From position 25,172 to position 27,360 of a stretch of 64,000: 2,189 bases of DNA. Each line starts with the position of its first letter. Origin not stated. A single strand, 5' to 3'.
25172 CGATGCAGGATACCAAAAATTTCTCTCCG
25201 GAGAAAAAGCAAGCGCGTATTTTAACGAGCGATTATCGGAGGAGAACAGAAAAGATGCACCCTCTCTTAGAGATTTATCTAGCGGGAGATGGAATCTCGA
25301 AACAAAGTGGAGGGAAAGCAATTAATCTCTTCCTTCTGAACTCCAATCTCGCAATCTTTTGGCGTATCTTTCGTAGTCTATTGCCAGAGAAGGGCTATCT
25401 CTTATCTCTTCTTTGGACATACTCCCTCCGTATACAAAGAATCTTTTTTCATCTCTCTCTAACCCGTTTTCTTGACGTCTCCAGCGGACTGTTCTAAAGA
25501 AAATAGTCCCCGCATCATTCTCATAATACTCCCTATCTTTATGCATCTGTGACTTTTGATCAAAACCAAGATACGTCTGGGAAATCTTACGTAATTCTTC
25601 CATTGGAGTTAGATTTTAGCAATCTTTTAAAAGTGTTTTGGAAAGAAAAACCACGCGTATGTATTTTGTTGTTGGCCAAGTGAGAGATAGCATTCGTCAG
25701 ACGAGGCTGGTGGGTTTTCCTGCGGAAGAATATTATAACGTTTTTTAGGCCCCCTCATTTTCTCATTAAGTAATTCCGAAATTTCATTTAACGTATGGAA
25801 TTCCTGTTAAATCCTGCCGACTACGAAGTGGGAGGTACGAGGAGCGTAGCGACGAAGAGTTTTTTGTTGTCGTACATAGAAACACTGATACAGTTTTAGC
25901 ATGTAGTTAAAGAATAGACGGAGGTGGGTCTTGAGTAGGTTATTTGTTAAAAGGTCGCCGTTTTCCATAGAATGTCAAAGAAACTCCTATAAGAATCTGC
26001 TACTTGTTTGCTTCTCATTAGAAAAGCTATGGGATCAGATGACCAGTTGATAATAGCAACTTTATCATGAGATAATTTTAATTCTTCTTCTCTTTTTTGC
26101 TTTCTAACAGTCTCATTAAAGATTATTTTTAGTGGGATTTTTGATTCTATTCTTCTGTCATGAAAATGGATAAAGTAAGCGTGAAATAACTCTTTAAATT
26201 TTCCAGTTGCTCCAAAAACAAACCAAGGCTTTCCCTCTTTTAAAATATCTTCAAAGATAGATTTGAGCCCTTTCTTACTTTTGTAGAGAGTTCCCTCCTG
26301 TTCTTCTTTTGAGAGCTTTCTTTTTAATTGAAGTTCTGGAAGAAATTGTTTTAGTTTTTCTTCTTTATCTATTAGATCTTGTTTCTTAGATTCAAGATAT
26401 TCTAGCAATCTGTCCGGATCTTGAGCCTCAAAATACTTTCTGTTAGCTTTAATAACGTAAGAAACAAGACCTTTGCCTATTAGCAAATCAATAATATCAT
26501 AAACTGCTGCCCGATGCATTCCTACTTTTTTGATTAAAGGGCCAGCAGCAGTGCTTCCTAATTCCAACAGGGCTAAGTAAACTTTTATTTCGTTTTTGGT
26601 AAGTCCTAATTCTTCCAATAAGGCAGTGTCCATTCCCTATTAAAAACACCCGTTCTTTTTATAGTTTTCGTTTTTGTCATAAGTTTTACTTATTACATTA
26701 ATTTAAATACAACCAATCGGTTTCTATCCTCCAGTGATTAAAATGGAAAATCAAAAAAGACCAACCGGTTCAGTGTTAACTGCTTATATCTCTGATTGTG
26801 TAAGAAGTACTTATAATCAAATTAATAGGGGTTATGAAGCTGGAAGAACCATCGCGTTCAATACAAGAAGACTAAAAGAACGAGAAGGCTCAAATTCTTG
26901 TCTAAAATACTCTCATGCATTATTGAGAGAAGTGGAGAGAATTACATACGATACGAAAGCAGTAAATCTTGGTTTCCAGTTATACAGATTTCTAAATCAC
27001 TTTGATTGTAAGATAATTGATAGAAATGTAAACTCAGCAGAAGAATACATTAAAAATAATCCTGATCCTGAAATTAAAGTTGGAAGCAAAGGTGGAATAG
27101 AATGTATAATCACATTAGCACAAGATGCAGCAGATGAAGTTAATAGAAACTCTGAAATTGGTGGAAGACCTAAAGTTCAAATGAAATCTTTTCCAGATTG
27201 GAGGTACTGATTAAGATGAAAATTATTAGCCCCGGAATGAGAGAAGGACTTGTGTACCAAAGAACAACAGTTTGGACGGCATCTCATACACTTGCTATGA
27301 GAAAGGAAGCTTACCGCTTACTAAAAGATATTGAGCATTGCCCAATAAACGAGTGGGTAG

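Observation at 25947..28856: Second AT-rich islet next to tRNA-Ser: three or four co-directional genes of unknown function behind a TrmB regulator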

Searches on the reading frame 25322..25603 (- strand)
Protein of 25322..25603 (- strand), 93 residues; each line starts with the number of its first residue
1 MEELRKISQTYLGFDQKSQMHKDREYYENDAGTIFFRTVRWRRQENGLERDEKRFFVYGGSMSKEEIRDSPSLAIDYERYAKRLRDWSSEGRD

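Call 6: search_protein_families(library=pfam, proteins=[window:25322-25603:-], max_evalue=0.1)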
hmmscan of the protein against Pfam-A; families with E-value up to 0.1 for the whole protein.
window:25322-25603:- (93 aa): 0 families

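Call 26: find_encoding_contigs(protein=window:25322-25603:-, flank=8000, max_places=10)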
Protein window:25322-25603:- (93 aa): 21 contigs read that carry it; 10 places shown.
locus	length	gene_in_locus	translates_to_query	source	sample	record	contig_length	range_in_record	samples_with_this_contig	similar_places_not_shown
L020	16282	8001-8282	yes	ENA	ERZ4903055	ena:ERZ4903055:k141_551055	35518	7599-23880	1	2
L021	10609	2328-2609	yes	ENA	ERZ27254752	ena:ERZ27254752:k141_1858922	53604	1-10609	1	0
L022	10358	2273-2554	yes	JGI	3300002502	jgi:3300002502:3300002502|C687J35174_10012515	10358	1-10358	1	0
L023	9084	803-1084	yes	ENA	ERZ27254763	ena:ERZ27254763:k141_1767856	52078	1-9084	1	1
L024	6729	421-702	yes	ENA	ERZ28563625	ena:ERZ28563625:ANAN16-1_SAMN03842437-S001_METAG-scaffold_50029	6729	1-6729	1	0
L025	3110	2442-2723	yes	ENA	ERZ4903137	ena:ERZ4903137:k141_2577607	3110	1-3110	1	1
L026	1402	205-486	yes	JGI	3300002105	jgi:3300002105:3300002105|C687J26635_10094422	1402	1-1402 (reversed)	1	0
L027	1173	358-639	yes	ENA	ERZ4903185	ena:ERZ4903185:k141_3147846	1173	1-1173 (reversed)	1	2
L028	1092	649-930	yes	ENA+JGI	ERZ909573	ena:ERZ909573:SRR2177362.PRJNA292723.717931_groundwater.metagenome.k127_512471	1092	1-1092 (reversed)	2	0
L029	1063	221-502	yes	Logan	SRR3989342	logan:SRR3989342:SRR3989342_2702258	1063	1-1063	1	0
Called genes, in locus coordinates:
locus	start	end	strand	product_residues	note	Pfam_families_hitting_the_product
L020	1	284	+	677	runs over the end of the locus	PF01078:Mg_chelatase, PF20030:bpMoxR (faint), PF07728:AAA_5 (faint), PF00158:Sigma54_activat, PF20436:LonB_AAA-LID, PF05362:Lon_C, PF13541:ChlI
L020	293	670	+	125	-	PF01201:Ribosomal_S8e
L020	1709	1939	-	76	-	-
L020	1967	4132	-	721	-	PF01261:AP_endonuc_2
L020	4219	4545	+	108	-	-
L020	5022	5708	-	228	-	-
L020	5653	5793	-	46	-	-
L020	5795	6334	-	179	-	-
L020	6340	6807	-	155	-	-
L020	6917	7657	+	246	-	PF01978:TrmB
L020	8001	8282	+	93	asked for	-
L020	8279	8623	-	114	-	-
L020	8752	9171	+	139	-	-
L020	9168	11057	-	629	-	PF17214:KH_TffA, PF07650:KH_2 (weak), PF00753:Lactamase_B, PF16661:Lactamase_B_6, PF23023:Anti-Pycsar_Apyc1 (faint), PF12706:Lactamase_B_2, PF10996:Beta-Casp, PF07521:RMMBL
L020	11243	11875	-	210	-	PF00227:Proteasome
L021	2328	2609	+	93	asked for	-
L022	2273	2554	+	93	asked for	-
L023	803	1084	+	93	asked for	-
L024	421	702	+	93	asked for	-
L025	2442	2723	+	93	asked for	-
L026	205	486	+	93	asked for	-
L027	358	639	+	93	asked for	-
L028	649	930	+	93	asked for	-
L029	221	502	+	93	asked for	-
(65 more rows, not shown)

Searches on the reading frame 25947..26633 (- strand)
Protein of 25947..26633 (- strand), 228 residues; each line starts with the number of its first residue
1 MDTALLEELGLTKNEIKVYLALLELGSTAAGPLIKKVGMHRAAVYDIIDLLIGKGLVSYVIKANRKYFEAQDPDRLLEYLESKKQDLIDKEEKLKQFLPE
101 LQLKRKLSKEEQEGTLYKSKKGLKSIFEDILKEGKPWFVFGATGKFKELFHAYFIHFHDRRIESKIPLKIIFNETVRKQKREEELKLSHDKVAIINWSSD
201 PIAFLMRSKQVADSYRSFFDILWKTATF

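Call 6: search_protein_families(library=pfam, proteins=[window:25947-26633:-], max_evalue=0.1)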
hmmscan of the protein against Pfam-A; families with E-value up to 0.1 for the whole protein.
window:25947-26633:- (228 aa): 1 family
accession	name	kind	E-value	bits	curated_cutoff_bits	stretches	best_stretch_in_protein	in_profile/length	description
PF01978.25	TrmB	-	1.4e-13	50.9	25.6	1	6-73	1-67/68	Sugar-specific transcriptional regulator TrmB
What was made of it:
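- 25947..26633 (-): TrmB-like regulator gene: N-terminal winged helix, coiled coil and an uncharacterised C-terminal domain. The window copy is 228 aa. It has an in-frame 54-nt (18-aa) deletion at 26066/26067 relative to the 246-aa form in all other assemblies of the same population. PF01978 at 1.4e-13 (call 6).
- Checked: The divergent ORF 25947-26633(-) matches Pfam TrmB PF01978 at 1.4e-13 (call 6).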

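Call 8: search_protein_families(library=phrogs, proteins=[window:25947-26633:-], max_evalue=1)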
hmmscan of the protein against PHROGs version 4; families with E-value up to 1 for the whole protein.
window:25947-26633:- (228 aa): 2 families
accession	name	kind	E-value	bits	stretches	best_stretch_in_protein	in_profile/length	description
phrog_11046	-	transcription regulation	0.01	16.7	1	13-59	9-55/94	transcriptional regulator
phrog_6275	-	unknown function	0.099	13.4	1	36-81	49-94/126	-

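Call 9: search_protein_families(library=padloc, proteins=[window:25947-26633:-], max_evalue=1)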
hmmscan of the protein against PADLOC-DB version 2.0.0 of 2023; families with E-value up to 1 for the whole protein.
window:25947-26633:- (228 aa): 1 family
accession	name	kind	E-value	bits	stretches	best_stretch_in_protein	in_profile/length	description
PDLC01863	CARF3--CARF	-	0.0011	16.8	1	9-61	115-166/182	-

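Call 10: search_protein_families(library=ncbifam, proteins=[window:25947-26633:-], max_evalue=1)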
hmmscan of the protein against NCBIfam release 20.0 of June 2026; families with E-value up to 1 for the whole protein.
window:25947-26633:- (228 aa): 4 families
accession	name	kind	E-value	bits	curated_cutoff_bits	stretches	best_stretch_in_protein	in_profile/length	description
NF047390.1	TransRegTrmBL1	equivalog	1.8e-10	40.3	650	1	6-102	10-102/341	HTH-type sugar sensing transcriptional regulator TrmBL1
NF040851.1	tran_reg_TrmB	equivalog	7.8e-07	28.6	600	1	5-121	10-116/338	HTH-type sugar-sensing transcriptional regulator TrmB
NF047392.1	TransRegTrmBHalo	equivalog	7.5e-05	21.9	500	1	7-144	14-141/349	HTH-type sugar sensing transcriptional regulator TrmB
NF053606.1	Sta1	subfamily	0.009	16.1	80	1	10-60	17-67/100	Sta1 family transcriptional regulator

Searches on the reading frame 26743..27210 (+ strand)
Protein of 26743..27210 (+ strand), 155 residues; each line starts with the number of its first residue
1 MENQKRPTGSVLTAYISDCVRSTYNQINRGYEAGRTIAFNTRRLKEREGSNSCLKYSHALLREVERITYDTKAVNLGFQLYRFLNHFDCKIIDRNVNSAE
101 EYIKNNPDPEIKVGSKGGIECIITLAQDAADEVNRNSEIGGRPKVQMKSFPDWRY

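Call 6: search_protein_families(library=pfam, proteins=[window:26743-27210:+], max_evalue=0.1)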
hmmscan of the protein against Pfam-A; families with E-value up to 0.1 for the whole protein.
window:26743-27210:+ (155 aa): 0 families

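Call 8: search_protein_families(library=phrogs, proteins=[window:26743-27210:+], max_evalue=1)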
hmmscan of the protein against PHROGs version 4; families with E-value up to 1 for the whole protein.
window:26743-27210:+ (155 aa): 2 families
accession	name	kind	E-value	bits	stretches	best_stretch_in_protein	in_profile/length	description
phrog_28781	-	tail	0.0078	15.3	1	14-104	206-295/644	tail spike protein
phrog_20981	-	unknown function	0.18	12.5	1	61-106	32-72/293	-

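Call 9: search_protein_families(library=padloc, proteins=[window:26743-27210:+], max_evalue=1)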
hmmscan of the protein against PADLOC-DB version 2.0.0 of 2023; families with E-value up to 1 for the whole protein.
window:26743-27210:+ (155 aa): 0 families

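Call 10: search_protein_families(library=ncbifam, proteins=[window:26743-27210:+], max_evalue=1)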
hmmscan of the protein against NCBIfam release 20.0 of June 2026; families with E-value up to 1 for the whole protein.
window:26743-27210:+ (155 aa): 0 families
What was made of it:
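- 26743..27210 (+): g1, a 155-aa orphan cargo gene. No family hits (calls 6, 8-10).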

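Call 12: find_encoding_contigs(protein=window:26743-27210:+, flank=10000, max_places=10)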
Protein window:26743-27210:+ (155 aa): 14 contigs read that carry it; 10 places shown.
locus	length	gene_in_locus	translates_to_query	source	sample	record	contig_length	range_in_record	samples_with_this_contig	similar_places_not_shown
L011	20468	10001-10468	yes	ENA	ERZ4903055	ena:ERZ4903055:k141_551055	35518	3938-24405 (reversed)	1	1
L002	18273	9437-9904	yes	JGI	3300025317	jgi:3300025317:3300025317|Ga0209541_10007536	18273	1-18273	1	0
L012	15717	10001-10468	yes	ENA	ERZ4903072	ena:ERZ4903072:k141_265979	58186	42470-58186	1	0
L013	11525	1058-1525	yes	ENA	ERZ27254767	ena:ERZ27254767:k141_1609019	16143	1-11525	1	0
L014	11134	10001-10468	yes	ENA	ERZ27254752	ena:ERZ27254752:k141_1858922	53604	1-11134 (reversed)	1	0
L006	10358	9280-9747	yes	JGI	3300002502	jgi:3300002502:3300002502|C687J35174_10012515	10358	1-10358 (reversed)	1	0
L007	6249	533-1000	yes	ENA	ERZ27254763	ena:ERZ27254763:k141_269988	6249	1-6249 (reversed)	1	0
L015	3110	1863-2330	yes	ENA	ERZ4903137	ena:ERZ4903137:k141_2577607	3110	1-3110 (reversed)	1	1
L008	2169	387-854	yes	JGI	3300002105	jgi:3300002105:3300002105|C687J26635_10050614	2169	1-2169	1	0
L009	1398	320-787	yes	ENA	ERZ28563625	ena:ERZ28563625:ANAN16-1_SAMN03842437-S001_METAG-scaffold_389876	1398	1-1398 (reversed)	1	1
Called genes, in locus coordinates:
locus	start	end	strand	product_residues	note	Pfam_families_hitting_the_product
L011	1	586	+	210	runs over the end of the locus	-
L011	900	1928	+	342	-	PF01142:TruD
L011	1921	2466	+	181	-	-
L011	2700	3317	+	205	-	-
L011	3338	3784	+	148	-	PF00856:SET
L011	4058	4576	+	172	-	PF01936:NYN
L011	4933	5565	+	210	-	PF00227:Proteasome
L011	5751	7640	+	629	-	PF17214:KH_TffA, PF07650:KH_2 (weak), PF00753:Lactamase_B, PF16661:Lactamase_B_6, PF23023:Anti-Pycsar_Apyc1 (faint), PF12706:Lactamase_B_2, PF10996:Beta-Casp, PF07521:RMMBL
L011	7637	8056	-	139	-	-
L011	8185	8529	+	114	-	-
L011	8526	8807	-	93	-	-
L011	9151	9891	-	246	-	PF01978:TrmB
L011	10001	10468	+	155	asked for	-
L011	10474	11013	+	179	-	-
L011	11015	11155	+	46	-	-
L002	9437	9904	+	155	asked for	-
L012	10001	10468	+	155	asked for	-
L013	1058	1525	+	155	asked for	-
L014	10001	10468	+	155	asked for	-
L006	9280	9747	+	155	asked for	-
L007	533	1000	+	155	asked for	-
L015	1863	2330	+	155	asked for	-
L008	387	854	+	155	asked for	-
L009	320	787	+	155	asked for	-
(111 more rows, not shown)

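Call 15: list_cluster_members(proteins=[window:26743-27210:+, window:27216-27755:+, window:27842-28528:+, window:25947-26633:-, window:22547-24436:+, window:29418-31583:+, window:24433-24858:-, window:24981-25325:+, window:25322-25603:-])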
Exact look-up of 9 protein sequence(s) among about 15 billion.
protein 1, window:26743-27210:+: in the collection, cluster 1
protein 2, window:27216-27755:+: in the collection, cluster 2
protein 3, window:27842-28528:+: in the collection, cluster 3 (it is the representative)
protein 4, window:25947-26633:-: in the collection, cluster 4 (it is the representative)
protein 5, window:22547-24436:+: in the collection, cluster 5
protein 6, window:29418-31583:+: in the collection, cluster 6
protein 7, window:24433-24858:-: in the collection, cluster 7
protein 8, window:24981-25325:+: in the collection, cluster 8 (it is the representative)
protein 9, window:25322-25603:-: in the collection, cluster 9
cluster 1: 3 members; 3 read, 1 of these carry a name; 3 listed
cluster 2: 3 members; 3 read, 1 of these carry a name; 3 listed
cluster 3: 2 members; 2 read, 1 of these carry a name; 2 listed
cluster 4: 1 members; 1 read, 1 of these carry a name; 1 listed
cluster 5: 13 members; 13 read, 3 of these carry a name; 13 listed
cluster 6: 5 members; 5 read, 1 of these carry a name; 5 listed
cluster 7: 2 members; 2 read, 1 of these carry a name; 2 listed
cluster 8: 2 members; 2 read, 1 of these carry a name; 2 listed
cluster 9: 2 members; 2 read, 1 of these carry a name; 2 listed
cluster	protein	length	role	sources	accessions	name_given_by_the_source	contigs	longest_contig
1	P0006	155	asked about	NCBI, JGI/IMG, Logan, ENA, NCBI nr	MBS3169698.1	hypothetical protein J4210_04385 [Candidatus Woesearchaeota archaeon] | hypothetical protein [Candidatus Woesearchaeota archaeon]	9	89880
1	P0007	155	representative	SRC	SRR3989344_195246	-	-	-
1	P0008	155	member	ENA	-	-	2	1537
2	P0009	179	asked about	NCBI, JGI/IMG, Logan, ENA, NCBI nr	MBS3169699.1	hypothetical protein J4210_04390 [Candidatus Woesearchaeota archaeon] | hypothetical protein [Candidatus Woesearchaeota archaeon]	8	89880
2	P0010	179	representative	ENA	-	-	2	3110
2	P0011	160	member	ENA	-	-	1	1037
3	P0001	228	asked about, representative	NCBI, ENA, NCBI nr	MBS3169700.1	hypothetical protein J4210_04395 [Candidatus Woesearchaeota archaeon] | hypothetical protein [Candidatus Woesearchaeota archaeon]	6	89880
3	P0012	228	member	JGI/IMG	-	-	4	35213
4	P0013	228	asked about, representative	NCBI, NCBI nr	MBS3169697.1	hypothetical protein J4210_04380 [Candidatus Woesearchaeota archaeon] | hypothetical protein [Candidatus Woesearchaeota archaeon]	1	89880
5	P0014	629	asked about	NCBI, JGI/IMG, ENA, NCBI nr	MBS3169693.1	beta-CASP ribonuclease aCPSF1 [Candidatus Woesearchaeota archaeon]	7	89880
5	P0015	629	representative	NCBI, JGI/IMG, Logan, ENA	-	-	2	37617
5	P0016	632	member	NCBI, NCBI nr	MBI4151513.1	beta-CASP ribonuclease aCPSF1 [Candidatus Woesearchaeota archaeon]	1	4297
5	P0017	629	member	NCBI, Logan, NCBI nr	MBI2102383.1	beta-CASP ribonuclease aCPSF1 [Candidatus Woesearchaeota archaeon]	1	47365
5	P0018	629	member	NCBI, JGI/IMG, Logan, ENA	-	-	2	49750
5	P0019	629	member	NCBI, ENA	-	-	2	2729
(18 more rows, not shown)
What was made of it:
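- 26743..27210 (+): Identical protein in at least 9 contigs (calls 12, 15).
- Source: proteins identical to a Candidatus Woesearchaeota MAG, J4210 locus tags (call 15).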

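Call 17: find_homologous_proteins(query=window:26743-27210:+, max_evalue=0.01)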
Query window:26743-27210:+ (155 aa): 4 proteins with E <= 0.01 among 14 candidates.
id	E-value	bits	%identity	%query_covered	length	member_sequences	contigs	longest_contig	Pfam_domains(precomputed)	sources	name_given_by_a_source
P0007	2.0e-99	348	99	100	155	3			-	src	-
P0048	6.0e-64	232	88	81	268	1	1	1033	PF04187.19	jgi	-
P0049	1.9e-62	228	69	100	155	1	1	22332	-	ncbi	-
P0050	6.3e-30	122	51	86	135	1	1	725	-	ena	-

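Call 25: find_encoding_contigs(protein=P0017, flank=10000, max_places=3)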
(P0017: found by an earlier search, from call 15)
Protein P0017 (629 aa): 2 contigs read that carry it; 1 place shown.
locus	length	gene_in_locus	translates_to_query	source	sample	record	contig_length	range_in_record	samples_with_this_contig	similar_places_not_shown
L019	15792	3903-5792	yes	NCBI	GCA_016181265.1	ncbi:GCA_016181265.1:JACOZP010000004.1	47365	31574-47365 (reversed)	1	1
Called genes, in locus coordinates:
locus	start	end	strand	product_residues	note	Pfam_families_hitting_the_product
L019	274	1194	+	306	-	-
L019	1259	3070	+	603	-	PF02518:HATPase_c (weak), PF13589:HATPase_c_3, PF01119:DNA_mis_repair, PF08676:MutL_C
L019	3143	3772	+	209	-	PF00227:Proteasome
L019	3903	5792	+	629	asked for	PF17214:KH_TffA, PF07650:KH_2 (weak), PF00753:Lactamase_B, PF16661:Lactamase_B_6, PF23023:Anti-Pycsar_Apyc1 (weak), PF12706:Lactamase_B_2, PF10996:Beta-Casp, PF07521:RMMBL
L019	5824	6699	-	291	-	PF04014:MazE_antitoxin (weak), PF01895:PhoU (faint)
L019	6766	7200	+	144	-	-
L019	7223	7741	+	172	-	PF00293:NUDIX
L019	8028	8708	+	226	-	-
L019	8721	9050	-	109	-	-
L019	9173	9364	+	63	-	-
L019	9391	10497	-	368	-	-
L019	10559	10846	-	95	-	-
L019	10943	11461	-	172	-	PF01928:CYTH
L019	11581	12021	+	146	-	PF22769:DCD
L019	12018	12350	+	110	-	-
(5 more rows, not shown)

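Call 49: search_solved_structures(query=A3, max_evalue=10)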
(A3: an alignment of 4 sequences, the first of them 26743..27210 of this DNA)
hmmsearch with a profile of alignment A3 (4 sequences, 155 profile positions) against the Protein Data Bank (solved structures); distinct sequences matched with E-value up to 10: 7.
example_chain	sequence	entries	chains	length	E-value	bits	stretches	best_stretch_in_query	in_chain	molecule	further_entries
4rzp_A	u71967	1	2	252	0.0056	19.9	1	78-128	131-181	Engineered Protein OR366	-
5mfb_A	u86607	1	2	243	0.31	14.2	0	79-137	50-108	YIII(Dq)4CqI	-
2k7r_A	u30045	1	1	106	0.31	14.2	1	49-107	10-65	Primosomal protein dnaI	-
4d4e_A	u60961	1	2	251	0.41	13.8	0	79-137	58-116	ARMADILLO REPEAT PROTEIN ARM00016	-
2psm_F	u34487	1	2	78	0.73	13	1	85-126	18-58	Interleukin-15 receptor alpha chain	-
5mfi_A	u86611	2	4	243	0.77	12.9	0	79-135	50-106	YIII(Dq.V2)4CqI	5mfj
4d49_A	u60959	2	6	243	1.1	12.4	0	79-136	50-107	ARMADILLO REPEAT PROTEIN ARM00027 | YIII(Dq.V1)4CPAF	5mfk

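Call 101: search_dna_similar(query=window:26743-27210:+, collection=phages, mode=protein, max_evalue=0.01, max_rows=5)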
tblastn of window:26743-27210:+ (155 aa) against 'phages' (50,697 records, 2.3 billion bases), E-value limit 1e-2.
No match.
